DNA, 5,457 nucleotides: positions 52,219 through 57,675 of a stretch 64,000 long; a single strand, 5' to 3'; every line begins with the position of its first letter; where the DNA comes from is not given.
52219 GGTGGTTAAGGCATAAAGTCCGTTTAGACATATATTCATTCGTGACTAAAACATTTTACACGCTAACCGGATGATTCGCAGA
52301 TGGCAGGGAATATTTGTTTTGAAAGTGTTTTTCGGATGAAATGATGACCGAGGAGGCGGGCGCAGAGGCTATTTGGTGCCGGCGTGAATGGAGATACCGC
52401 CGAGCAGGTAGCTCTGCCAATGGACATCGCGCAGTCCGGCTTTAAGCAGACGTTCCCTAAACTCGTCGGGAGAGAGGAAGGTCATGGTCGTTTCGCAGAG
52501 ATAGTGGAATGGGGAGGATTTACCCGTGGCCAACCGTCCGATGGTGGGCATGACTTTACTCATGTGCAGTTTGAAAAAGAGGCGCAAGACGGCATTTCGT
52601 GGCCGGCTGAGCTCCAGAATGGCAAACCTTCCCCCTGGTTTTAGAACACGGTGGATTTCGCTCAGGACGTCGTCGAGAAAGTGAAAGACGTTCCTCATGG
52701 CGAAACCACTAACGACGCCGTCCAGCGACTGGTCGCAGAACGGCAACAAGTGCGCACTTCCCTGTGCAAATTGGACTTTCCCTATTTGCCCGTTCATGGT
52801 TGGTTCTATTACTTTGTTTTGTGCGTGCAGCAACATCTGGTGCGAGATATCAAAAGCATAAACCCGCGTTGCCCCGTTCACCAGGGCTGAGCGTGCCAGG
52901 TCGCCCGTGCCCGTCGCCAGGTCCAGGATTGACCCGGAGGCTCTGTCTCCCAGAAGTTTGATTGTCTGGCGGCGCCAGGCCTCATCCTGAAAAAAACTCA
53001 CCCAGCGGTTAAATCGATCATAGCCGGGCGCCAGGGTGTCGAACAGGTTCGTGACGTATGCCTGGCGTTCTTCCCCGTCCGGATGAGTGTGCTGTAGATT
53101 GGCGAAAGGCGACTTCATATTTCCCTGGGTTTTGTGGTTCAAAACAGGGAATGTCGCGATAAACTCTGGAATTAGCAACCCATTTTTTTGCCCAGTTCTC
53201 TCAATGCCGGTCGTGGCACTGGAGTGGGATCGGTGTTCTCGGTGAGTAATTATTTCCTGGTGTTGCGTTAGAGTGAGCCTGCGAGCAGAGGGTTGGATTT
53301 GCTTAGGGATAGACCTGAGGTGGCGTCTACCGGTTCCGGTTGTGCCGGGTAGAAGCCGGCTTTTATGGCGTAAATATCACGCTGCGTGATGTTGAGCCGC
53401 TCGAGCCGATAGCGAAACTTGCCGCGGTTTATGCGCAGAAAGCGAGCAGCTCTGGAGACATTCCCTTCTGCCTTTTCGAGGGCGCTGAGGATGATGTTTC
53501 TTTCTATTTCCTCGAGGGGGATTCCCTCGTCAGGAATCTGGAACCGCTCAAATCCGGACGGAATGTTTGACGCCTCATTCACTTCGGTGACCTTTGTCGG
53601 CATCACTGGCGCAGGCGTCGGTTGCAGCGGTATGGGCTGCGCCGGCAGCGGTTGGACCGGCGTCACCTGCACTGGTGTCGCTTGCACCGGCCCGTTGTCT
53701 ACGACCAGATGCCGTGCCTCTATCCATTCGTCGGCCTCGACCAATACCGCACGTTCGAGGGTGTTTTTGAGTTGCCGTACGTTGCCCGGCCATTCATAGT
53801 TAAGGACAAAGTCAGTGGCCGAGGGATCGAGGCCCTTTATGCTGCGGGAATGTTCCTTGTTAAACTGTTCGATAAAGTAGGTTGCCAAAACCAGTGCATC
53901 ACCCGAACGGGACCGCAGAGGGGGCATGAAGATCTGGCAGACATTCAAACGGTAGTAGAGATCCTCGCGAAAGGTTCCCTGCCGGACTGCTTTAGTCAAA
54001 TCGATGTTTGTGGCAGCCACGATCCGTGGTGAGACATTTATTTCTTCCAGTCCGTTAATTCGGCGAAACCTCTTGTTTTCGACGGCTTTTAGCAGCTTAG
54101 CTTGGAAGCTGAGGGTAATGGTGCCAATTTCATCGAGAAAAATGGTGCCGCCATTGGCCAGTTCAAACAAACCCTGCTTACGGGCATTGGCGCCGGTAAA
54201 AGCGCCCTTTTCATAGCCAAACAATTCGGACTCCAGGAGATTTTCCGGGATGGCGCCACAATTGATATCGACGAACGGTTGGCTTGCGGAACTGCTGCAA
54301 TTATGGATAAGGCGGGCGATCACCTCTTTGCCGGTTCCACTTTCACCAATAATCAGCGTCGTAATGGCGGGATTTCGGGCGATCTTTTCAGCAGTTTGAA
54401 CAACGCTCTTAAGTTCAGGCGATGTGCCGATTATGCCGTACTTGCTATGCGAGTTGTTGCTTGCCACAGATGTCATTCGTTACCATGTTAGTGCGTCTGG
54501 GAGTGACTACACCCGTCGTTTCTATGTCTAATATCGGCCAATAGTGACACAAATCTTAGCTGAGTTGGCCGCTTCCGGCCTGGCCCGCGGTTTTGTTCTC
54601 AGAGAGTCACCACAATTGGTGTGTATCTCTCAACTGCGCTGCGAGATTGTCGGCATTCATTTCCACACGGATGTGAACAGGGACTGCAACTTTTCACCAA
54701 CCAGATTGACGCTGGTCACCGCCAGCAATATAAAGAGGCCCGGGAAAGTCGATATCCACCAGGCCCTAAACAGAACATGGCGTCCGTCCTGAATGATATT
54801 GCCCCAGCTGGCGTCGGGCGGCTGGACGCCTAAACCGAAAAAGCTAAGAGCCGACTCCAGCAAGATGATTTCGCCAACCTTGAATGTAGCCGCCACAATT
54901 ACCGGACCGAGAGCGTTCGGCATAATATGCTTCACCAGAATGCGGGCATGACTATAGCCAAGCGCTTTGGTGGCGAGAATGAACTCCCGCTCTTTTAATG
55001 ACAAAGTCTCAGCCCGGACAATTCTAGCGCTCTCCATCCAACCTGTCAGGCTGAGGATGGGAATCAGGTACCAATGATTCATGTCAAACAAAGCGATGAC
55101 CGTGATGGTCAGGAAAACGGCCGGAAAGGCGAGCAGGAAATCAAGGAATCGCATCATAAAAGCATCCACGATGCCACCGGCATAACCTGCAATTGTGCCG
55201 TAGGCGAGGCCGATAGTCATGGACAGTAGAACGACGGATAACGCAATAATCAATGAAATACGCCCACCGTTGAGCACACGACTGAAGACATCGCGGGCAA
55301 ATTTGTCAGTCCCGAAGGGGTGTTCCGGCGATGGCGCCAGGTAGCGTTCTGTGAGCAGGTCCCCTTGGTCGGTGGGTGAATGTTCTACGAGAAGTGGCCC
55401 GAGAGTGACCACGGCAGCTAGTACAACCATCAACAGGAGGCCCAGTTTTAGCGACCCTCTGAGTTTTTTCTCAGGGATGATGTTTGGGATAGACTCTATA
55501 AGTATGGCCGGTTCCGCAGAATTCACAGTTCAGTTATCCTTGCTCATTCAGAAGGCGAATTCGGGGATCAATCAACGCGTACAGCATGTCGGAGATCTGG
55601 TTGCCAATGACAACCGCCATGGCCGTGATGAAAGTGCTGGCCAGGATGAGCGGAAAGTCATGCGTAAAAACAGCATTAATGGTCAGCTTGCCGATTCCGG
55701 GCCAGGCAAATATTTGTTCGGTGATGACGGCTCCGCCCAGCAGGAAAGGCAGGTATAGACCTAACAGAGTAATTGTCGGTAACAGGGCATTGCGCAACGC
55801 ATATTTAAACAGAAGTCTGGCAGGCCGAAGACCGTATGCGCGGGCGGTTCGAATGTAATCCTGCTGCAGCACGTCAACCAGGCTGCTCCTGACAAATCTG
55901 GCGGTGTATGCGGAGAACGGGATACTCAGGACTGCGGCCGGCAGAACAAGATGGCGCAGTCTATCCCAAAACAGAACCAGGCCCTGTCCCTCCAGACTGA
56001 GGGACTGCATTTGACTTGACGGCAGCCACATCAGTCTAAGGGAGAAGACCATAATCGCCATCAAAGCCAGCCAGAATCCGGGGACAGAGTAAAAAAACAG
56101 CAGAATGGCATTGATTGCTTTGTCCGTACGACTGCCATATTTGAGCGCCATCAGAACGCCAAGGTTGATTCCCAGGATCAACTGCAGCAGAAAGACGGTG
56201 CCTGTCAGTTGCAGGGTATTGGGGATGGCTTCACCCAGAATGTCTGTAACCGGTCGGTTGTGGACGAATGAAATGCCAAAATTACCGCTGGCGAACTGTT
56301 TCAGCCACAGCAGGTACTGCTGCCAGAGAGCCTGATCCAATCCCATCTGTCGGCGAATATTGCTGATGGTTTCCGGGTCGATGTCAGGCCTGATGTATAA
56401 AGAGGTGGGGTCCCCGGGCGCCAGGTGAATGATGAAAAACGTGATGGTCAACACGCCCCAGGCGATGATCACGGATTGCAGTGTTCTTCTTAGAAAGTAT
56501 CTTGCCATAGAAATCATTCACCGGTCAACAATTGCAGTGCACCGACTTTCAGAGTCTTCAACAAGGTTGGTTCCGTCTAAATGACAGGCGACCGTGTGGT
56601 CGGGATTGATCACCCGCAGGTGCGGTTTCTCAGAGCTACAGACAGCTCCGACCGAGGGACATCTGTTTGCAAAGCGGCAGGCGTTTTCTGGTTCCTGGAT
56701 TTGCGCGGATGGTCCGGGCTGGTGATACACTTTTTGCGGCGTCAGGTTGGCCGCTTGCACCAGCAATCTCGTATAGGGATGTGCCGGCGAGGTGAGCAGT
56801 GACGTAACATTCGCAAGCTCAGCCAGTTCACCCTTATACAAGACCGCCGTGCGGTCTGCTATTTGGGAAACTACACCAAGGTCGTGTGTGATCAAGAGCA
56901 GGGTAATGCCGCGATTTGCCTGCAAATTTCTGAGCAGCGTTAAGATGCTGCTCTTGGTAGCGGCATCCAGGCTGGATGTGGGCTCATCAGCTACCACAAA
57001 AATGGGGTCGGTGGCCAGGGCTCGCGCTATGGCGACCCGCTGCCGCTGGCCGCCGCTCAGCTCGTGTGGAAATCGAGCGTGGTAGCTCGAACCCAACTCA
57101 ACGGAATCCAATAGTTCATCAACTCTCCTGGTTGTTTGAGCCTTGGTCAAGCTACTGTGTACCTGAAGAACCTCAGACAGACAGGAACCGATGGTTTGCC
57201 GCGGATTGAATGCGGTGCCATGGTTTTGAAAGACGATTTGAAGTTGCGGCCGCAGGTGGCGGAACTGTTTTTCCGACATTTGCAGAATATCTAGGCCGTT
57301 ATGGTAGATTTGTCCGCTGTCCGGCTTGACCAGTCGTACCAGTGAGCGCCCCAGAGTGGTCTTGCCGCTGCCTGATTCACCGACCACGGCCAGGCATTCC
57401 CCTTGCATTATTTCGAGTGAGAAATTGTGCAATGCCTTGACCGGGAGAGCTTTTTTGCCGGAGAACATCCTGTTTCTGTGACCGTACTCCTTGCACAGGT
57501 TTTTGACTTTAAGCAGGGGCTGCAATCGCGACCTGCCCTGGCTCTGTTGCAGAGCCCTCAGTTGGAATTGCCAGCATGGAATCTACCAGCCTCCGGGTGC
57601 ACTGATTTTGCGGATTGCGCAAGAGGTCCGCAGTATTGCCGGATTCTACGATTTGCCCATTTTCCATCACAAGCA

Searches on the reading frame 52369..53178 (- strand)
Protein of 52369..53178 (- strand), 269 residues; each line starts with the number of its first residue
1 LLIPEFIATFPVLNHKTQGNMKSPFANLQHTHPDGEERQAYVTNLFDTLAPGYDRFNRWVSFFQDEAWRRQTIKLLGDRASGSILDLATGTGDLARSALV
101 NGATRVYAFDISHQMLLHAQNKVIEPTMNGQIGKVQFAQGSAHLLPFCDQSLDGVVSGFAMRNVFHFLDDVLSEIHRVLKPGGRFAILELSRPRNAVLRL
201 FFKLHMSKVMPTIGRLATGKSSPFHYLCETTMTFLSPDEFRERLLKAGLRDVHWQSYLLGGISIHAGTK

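Call 62: search_protein_families(library=pfam, proteins=[window:52369-53178:-], max_evalue=0.00001)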
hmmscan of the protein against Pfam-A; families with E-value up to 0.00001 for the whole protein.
window:52369-53178:- (269 aa): 6 families
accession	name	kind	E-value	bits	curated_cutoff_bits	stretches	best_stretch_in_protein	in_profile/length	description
PF01209.24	Ubie_methyltran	-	9.8e-48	163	20.1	1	38-269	5-233/233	ubiE/COQ5 methyltransferase family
PF08241.18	Methyltransf_11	-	8.3e-18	65.3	21.2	1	85-187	1-95/95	Methyltransferase domain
PF13649.12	Methyltransf_25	-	1.3e-17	64.7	27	1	84-183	1-97/97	Methyltransferase domain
PF13847.12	Methyltransf_31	-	3e-13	50.1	27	1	82-191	5-113/145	Methyltransferase domain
PF13489.12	Methyltransf_23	-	1.4e-09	38.4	27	1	65-253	6-163/164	Methyltransferase domain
PF08242.18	Methyltransf_12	-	3.8e-09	37.6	30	1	85-185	1-98/98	Methyltransferase domain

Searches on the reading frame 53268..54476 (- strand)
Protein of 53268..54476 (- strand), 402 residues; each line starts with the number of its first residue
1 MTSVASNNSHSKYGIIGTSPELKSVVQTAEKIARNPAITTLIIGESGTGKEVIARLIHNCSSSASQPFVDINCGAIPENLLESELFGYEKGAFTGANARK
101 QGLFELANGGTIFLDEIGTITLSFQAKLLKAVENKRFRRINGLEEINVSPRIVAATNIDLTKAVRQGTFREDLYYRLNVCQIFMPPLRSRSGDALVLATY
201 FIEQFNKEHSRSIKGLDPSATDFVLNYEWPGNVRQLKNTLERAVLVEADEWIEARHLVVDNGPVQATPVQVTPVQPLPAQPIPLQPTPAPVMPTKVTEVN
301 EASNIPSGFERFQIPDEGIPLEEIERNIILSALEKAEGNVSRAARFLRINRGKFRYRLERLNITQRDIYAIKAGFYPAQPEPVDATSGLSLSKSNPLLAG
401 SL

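Call 62: search_protein_families(library=pfam, proteins=[window:53268-54476:-], max_evalue=0.00001)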
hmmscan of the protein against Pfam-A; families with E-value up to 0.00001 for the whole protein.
window:53268-54476:- (402 aa): 5 families
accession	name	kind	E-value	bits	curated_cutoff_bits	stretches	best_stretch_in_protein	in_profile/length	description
PF00158.32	Sigma54_activat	-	9.4e-67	224.3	20.2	1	15-182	1-167/168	Sigma-54 interaction domain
PF25601.1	AAA_lid_14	-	2.1e-21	76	27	1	188-258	1-71/87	AAA+ ATPase lid domain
PF14532.12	Sigma54_activ_2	-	5.9e-16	59.4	25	1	16-187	1-138/138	Sigma-54 interaction domain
PF02954.25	HTH_8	-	1.4e-11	44.3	22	1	321-360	2-41/42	Bacterial regulatory protein, Fis family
PF07728.20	AAA_5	-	1.4e-07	32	22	1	41-157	3-122/139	AAA domain (dynein-related subfamily)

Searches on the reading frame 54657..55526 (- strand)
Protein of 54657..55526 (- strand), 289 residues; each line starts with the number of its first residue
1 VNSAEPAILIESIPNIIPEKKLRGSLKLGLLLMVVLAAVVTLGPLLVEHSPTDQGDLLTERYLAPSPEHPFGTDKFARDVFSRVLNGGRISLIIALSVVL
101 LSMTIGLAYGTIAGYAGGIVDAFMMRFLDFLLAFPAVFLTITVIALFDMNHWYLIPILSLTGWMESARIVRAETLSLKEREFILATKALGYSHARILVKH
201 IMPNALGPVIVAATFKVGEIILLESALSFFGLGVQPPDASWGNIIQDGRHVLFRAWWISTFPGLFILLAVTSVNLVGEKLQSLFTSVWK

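Call 62: search_protein_families(library=pfam, proteins=[window:54657-55526:-], max_evalue=0.00001)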
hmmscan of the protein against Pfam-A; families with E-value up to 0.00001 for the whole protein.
window:54657-55526:- (289 aa): 1 family
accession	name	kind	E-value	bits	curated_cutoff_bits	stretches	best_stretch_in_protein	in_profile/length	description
PF00528.27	BPD_transp_1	-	2.9e-25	89.5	26.4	1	106-281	1-175/184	Binding-protein-dependent transport system inner membrane component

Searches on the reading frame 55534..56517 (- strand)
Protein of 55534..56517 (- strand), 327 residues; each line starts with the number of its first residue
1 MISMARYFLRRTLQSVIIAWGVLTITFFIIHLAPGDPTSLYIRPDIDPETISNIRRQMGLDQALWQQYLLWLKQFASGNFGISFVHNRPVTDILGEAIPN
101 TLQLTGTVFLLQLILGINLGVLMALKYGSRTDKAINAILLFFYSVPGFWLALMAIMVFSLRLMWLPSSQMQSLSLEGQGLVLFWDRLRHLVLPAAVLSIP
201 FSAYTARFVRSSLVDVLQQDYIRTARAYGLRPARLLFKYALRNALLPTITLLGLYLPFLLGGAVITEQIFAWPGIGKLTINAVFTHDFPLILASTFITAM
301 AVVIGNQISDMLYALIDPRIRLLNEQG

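Call 62: search_protein_families(library=pfam, proteins=[window:55534-56517:-], max_evalue=0.00001)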
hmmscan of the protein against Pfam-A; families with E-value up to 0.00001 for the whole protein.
window:55534-56517:- (327 aa): 2 families
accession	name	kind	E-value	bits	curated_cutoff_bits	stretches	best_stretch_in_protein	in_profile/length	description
PF00528.27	BPD_transp_1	-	4.7e-42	144.2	26.4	1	116-321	1-183/184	Binding-protein-dependent transport system inner membrane component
PF19300.4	BPD_transp_1_N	-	1.1e-15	58.2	23.8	1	4-105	1-114/114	Binding-prot-dependent transport system membrane comp, N-term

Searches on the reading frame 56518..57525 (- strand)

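Call 62: search_protein_families(library=pfam, proteins=[window:56518-57525:-], max_evalue=0.00001)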
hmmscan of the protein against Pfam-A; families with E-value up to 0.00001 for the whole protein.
window:56518-57525:- (335 aa): 4 families
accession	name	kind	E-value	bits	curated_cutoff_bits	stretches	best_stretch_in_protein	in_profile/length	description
PF00005.33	ABC_tran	-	6.5e-31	108.2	25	1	32-184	1-137/137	ABC transporter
PF08352.17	oligo_HPY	-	1.4e-10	41.8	27.1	1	236-296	2-65/65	Oligopeptide/dipeptide transporter, C-terminal region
PF13304.12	AAA_21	-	6.6e-08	33.4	27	0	153-219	235-303/304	AAA domain, putative AbiEii toxin, Type IV TA system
PF02463.25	SMC_N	-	9.7e-08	32.1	40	1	41-225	23-207/220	RecF/RecN/SMC N terminal domain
